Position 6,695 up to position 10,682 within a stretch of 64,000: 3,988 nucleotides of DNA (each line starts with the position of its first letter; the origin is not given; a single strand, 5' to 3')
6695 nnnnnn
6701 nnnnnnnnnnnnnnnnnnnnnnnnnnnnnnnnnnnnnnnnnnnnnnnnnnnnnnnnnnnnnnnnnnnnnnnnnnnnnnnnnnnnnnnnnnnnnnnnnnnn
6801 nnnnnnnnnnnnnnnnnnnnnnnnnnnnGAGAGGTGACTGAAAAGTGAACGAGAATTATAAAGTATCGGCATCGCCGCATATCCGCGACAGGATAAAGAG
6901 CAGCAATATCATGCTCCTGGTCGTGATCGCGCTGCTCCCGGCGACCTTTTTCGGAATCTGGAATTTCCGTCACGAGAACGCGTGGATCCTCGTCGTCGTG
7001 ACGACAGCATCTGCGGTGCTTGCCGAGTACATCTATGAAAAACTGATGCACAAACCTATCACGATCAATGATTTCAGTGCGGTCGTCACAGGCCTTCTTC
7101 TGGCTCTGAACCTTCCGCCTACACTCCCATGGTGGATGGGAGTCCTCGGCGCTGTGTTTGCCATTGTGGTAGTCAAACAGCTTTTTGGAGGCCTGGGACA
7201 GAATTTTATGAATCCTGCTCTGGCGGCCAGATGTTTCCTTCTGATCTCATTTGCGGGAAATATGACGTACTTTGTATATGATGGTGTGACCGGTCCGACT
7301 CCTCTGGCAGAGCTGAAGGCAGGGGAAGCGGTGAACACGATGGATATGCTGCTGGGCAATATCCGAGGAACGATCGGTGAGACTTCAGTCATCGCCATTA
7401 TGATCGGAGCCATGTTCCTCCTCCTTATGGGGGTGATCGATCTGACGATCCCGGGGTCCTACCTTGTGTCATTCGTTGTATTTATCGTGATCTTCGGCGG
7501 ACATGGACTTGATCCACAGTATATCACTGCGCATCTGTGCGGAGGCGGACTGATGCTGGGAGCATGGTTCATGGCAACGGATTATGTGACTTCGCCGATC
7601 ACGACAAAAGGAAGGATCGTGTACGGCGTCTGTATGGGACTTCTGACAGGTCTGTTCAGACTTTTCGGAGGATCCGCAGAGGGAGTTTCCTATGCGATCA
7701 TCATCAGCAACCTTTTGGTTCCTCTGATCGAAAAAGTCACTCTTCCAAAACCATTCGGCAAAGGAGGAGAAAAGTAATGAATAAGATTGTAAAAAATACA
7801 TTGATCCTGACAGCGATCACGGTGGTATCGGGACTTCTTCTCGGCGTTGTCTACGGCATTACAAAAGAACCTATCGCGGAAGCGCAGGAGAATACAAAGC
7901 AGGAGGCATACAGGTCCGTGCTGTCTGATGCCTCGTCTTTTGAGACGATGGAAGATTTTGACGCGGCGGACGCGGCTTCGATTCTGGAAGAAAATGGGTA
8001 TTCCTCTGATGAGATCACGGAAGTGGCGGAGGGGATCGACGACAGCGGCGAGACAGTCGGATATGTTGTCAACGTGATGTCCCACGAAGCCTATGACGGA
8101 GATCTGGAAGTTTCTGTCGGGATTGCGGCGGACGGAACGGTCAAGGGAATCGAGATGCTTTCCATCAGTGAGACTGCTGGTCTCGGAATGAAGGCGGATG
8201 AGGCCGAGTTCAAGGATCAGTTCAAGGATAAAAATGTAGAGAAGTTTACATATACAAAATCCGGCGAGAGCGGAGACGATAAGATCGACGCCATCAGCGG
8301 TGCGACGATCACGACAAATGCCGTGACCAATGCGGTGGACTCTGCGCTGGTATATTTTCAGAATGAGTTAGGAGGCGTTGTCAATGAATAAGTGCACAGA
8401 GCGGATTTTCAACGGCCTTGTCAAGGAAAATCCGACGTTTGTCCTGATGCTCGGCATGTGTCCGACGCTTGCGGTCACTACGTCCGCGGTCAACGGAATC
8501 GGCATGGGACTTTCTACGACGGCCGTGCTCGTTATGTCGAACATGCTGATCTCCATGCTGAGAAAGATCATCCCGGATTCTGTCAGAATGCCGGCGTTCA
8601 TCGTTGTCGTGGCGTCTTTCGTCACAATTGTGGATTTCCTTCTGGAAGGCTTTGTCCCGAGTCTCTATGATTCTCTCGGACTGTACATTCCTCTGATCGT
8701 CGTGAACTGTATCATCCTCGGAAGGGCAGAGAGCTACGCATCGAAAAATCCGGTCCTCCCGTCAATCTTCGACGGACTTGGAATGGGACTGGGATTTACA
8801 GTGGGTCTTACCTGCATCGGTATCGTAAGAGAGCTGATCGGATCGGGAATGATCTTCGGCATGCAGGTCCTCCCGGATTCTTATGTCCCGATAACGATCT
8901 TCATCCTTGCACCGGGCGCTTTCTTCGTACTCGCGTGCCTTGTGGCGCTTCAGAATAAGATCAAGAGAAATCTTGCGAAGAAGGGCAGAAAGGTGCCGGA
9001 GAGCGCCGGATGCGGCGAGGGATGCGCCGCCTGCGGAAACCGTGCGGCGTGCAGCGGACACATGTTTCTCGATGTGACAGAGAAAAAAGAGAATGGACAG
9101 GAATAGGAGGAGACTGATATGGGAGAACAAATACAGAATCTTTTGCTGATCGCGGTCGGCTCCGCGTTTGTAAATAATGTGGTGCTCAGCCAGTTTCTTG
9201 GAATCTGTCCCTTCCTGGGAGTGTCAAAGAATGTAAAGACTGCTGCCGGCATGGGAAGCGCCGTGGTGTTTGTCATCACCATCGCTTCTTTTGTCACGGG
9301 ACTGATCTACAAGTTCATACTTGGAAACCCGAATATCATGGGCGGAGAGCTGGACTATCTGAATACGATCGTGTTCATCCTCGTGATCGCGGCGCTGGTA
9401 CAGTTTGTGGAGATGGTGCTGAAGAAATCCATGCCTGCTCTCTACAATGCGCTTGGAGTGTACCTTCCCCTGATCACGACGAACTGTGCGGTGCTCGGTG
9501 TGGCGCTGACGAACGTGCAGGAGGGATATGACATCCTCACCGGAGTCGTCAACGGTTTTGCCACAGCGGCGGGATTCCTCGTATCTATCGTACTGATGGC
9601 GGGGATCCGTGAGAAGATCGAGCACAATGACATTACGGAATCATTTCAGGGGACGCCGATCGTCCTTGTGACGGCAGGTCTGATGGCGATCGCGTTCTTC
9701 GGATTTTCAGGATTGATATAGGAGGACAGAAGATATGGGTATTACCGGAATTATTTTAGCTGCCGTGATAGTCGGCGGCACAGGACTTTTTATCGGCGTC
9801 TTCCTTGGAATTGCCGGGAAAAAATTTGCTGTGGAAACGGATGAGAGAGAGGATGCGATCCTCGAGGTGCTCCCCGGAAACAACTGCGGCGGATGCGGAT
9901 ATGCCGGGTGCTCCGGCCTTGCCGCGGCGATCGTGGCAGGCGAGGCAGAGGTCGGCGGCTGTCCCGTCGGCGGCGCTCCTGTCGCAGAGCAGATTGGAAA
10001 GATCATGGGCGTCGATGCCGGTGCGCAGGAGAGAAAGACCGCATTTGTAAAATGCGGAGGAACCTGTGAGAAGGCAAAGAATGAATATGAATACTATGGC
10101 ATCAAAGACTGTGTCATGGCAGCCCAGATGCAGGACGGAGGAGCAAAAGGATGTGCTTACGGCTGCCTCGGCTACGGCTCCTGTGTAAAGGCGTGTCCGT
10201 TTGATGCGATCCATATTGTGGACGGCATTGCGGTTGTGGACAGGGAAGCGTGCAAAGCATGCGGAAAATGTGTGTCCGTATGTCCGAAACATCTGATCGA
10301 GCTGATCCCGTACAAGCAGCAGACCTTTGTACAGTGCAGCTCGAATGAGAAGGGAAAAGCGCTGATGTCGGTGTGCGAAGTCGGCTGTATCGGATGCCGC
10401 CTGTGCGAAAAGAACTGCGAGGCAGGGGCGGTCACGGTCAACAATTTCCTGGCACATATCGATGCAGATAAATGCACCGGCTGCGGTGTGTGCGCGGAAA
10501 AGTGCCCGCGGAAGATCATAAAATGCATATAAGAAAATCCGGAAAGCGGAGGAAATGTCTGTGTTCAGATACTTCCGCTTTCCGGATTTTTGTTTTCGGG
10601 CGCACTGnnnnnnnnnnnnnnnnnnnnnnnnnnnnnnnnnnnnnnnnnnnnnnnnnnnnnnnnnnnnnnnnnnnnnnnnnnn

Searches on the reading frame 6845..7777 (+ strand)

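Call 38: search_protein_families(library=ncbifam, proteins=[window:6845-7777:+], max_evalue=1e-8)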
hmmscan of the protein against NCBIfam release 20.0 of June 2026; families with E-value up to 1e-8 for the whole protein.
window:6845-7777:+ (310 aa): 6 families
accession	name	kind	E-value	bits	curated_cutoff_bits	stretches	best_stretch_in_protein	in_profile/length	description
TIGR01946.1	rnfD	subfamily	4.7e-83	279.2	207.05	2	10-145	1-137/327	RnfABCDGE type electron transport complex subunit D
NF002011.0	PRK00816.1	equivalog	4e-62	210.3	415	2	5-143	3-142/352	electron transport complex subunit RsxD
NF003756.0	PRK05349.1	equivalog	8.5e-56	189.6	414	1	50-298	125-391/406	NADH:ubiquinone reductase (Na(+)-transporting) subunit B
NF041838.1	rnfD_Methano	equivalog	1.3e-55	188.8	400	1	4-304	2-285/285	Rnf electron transport complex subunit RnfD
TIGR01937.1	nqrB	equivalog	3.6e-52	177.6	349.9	1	79-300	151-406/413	NADH:ubiquinone reductase (Na(+)-transporting) subunit B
NF002181.0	PRK01024.1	equivalog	4.6e-42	144.4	792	2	79-147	151-219/503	Na(+)-transporting NADH-quinone reductase subunit B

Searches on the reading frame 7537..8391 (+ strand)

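Call 38: search_protein_families(library=ncbifam, proteins=[window:7537-8391:+], max_evalue=1e-8)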
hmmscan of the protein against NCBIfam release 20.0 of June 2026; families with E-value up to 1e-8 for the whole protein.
window:7537-8391:+ (284 aa): 5 families
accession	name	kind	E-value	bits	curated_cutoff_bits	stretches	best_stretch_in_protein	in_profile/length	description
TIGR01947.1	rnfG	subfamily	2.3e-35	122.4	102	1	89-276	2-187/187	RnfABCDGE type electron transport complex subunit G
NF041840.1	rnfG_Methano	equivalog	1.9e-25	89.6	230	1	90-271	14-181/189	Rnf electron transport complex subunit RnfG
NF045876.1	RnfG_DVU2794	exception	1.5e-20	73.5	205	1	81-275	1-180/190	RnfABCDGE type electron transport complex subunit G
NF002519.0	PRK01908.1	equivalog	3.4e-18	66.1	178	1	81-276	2-194/209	electron transport complex subunit RsxG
TIGR01938.1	nqrC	equivalog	6.8e-10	39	144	1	197-276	157-247/251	NADH:ubiquinone reductase (Na(+)-transporting) subunit C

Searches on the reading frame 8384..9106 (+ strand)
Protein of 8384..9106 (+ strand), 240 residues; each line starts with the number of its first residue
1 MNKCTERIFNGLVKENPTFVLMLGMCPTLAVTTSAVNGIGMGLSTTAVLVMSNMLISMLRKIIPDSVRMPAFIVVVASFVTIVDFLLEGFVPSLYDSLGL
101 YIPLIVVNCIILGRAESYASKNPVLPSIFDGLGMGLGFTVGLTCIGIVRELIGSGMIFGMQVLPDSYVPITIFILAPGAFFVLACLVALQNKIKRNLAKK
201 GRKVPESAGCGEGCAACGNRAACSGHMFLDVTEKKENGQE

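Call 38: search_protein_families(library=ncbifam, proteins=[window:8384-9106:+], max_evalue=1e-8)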
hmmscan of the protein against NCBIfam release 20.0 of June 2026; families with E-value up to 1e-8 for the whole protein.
window:8384-9106:+ (240 aa): 11 families
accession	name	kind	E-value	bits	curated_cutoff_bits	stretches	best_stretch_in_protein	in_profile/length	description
NF009070.0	PRK12405.1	subfamily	3e-81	272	184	1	1-204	1-217/231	electron transport complex subunit RsxE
TIGR01948.1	rnfE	subfamily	4.2e-80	268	213.4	1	6-195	2-195/196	RnfABCDGE type electron transport complex subunit E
NF041839.1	rnfE_Methano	equivalog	9.6e-68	228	350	1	7-201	5-202/203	Rnf electron transport complex subunit RnfE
NF006777.0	PRK09292.1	equivalog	1.1e-54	185.3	235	1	4-199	7-207/209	NADH:ubiquinone reductase (Na(+)-transporting) subunit D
TIGR01939.1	nqrD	equivalog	6.9e-53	179.6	244.85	1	4-196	6-204/207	NADH:ubiquinone reductase (Na(+)-transporting) subunit D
TIGR01943.1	rnfA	subfamily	2.2e-22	80.4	229.3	1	12-154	11-159/190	RnfABCDGE type electron transport complex subunit A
NF041835.1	rnfA_Methano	equivalog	2.6e-19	70.4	300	1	9-151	11-159/195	Rnf electron transport complex subunit RnfA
TIGR01940.1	nqrE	equivalog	9.6e-19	68.5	247.55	1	15-152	14-167/200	NADH:ubiquinone reductase (Na(+)-transporting) subunit E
NF003481.0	PRK05151.1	equivalog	1.1e-17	64.9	240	1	15-153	15-159/193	electron transport complex subunit RsxA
NF002200.0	PRK01061.1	equivalog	2.2e-15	56.9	351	1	71-152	95-177/250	Na(+)-translocating NADH-quinone reductase subunit E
NF009108.0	PRK12456.1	equivalog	1e-12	48.6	398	1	13-161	14-175/199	Na(+)-translocating NADH-quinone reductase subunit E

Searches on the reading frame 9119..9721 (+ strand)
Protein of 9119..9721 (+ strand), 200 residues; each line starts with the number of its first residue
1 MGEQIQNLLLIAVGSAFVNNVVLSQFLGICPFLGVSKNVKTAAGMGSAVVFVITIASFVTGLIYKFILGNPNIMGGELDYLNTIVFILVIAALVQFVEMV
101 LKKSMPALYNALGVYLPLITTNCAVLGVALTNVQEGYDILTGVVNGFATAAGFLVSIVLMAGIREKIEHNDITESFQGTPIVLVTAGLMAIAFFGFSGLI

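Call 38: search_protein_families(library=ncbifam, proteins=[window:9119-9721:+], max_evalue=1e-8)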
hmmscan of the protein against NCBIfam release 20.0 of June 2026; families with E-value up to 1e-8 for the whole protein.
window:9119-9721:+ (200 aa): 11 families
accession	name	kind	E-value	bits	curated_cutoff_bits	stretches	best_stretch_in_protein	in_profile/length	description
TIGR01943.1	rnfA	subfamily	4.4e-74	249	229.3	1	7-200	2-190/190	RnfABCDGE type electron transport complex subunit A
NF003481.0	PRK05151.1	equivalog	1.8e-66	224.1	240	1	6-200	2-191/193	electron transport complex subunit RsxA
NF041835.1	rnfA_Methano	equivalog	2.9e-57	194.3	300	1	7-197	5-190/195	Rnf electron transport complex subunit RnfA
TIGR01940.1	nqrE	equivalog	3.2e-56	190.9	247.55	1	7-199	2-199/200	NADH:ubiquinone reductase (Na(+)-transporting) subunit E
NF002200.0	PRK01061.1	equivalog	6.4e-47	160.3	351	1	5-199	8-209/250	Na(+)-translocating NADH-quinone reductase subunit E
NF009108.0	PRK12456.1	equivalog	1.6e-45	155.7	398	1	8-199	5-197/199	Na(+)-translocating NADH-quinone reductase subunit E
NF009070.0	PRK12405.1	subfamily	1.2e-25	90.1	184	1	17-172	13-157/231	electron transport complex subunit RsxE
TIGR01948.1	rnfE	subfamily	9.1e-25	87.4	213.4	1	18-172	10-153/196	RnfABCDGE type electron transport complex subunit E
NF041839.1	rnfE_Methano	equivalog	1.8e-21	76.9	350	1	19-173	13-156/203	Rnf electron transport complex subunit RnfE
NF006777.0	PRK09292.1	equivalog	5.4e-18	65.5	235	1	14-167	13-155/209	NADH:ubiquinone reductase (Na(+)-transporting) subunit D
TIGR01939.1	nqrD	equivalog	7.3e-16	58.6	244.85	1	13-171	11-158/207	NADH:ubiquinone reductase (Na(+)-transporting) subunit D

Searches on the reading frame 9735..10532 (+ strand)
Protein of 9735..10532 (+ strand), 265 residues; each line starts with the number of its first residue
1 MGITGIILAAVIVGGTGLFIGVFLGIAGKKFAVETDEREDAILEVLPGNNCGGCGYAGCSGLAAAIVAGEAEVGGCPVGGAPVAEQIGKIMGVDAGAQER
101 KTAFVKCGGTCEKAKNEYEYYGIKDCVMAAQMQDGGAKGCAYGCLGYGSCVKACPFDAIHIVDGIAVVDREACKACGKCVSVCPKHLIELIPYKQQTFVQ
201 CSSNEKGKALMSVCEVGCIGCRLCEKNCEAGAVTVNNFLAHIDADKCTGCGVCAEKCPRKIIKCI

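Call 38: search_protein_families(library=ncbifam, proteins=[window:9735-10532:+], max_evalue=1e-8)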
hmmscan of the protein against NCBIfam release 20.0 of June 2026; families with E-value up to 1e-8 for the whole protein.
window:9735-10532:+ (265 aa): 21 families
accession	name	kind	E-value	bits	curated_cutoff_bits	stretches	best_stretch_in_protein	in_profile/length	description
NF041836.1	rnfB_Methano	equivalog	8.8e-81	271.2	445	1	4-263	4-263/265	Rnf electron transport complex subunit RnfB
NF005505.0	PRK07118.1-4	equivalog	6.2e-80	268.5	378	1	5-263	5-263/265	Fe-S cluster domain-containing protein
NF005503.0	PRK07118.1-2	equivalog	9.5e-75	251.5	252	1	8-264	4-265/292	RnfABCDGE type electron transport complex subunit B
NF005504.0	PRK07118.1-3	equivalog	1.1e-70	238.3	437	1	6-263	4-266/293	Fe-S cluster domain-containing protein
NF005506.0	PRK07118.1-5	equivalog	4.6e-58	196.8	388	1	6-265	6-264/279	Fe-S cluster domain-containing protein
TIGR01944.1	rnfB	subfamily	3.5e-30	105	68.7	1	6-101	4-98/190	RnfABCDGE type electron transport complex subunit B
NF003475.0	PRK05113.1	equivalog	9.5e-27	94.1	203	1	5-104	3-101/190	electron transport complex subunit RsxB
NF005415.0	PRK06991.1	equivalog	5.4e-18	65.6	281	0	40-94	9-63/284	electron transport complex subunit RsxB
NF006446.0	PRK08764.1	equivalog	1.2e-15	57.7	220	1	42-104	12-74/139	Rnf electron transport complex subunit RnfB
NF043069.1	T4HPD_activ_SAM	equivalog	8.4e-15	54.9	425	1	144-192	53-101/299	trans-4-hydroxy-L-proline dehydratase activase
NF040770.1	hetero_SS_HdrA2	exception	1.7e-13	49.6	1100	0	144-197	579-632/777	CoB-CoM heterodisulfide reductase HdrA2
NF045874.1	Vhu_polyferre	exception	1.1e-12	47.4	600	0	176-262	92-174/381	F420-non-reducing hydrogenase associated-polyferredoxin VhuB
TIGR04105.1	FeFe_hydrog_B1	subfamily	1.3e-12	47.2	450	0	143-224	115-196/462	monomeric [FeFe] hydrogenase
TIGR02936.1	fdxN_nitrog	equivalog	3.6e-12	46.2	80.55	0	166-235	16-89/91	ferredoxin III, nif-specific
NF058577.1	FdxA_fam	equivalog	4.4e-12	46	65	0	217-259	8-50/52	4Fe-4S ferredoxin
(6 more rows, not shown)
